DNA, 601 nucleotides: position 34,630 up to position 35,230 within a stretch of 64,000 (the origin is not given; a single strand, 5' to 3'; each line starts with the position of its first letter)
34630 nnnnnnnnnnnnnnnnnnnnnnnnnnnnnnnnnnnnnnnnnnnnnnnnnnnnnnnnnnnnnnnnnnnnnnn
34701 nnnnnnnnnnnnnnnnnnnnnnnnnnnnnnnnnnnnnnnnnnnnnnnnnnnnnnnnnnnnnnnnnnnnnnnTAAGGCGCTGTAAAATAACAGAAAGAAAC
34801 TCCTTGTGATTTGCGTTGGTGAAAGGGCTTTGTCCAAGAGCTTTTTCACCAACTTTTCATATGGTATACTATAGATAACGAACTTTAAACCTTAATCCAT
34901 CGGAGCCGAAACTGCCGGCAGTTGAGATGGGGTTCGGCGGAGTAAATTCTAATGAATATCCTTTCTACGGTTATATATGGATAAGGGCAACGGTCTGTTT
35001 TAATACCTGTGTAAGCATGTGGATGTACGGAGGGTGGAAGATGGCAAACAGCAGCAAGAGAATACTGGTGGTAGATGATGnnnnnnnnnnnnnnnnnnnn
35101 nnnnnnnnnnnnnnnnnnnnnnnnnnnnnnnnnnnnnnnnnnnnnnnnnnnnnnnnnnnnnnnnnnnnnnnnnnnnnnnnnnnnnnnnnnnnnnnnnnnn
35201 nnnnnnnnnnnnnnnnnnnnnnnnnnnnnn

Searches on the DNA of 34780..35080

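Call 7: search_rna_families(source=window, start=34780, end=35080, threshold=evalue, max_evalue=10, show_alignments=4)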
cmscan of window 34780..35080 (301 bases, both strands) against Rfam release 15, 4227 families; matches with E-value up to 10: 3.
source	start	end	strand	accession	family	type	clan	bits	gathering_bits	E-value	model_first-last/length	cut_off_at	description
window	34802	34864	+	RF03616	MIR1888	Gene; miRNA;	-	15.9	72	2.6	1-101/101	no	MIR1888 microRNA precursor family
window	34816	34852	+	RF03912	mir-4659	Gene; miRNA;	-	13.8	92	8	1-73/73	no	mir-4659 microRNA precursor family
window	34800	34851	-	RF01078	PK-PYVV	Cis-reg;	-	13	65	8.9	1-58/58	no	3'-terminal pseudoknot in PYVV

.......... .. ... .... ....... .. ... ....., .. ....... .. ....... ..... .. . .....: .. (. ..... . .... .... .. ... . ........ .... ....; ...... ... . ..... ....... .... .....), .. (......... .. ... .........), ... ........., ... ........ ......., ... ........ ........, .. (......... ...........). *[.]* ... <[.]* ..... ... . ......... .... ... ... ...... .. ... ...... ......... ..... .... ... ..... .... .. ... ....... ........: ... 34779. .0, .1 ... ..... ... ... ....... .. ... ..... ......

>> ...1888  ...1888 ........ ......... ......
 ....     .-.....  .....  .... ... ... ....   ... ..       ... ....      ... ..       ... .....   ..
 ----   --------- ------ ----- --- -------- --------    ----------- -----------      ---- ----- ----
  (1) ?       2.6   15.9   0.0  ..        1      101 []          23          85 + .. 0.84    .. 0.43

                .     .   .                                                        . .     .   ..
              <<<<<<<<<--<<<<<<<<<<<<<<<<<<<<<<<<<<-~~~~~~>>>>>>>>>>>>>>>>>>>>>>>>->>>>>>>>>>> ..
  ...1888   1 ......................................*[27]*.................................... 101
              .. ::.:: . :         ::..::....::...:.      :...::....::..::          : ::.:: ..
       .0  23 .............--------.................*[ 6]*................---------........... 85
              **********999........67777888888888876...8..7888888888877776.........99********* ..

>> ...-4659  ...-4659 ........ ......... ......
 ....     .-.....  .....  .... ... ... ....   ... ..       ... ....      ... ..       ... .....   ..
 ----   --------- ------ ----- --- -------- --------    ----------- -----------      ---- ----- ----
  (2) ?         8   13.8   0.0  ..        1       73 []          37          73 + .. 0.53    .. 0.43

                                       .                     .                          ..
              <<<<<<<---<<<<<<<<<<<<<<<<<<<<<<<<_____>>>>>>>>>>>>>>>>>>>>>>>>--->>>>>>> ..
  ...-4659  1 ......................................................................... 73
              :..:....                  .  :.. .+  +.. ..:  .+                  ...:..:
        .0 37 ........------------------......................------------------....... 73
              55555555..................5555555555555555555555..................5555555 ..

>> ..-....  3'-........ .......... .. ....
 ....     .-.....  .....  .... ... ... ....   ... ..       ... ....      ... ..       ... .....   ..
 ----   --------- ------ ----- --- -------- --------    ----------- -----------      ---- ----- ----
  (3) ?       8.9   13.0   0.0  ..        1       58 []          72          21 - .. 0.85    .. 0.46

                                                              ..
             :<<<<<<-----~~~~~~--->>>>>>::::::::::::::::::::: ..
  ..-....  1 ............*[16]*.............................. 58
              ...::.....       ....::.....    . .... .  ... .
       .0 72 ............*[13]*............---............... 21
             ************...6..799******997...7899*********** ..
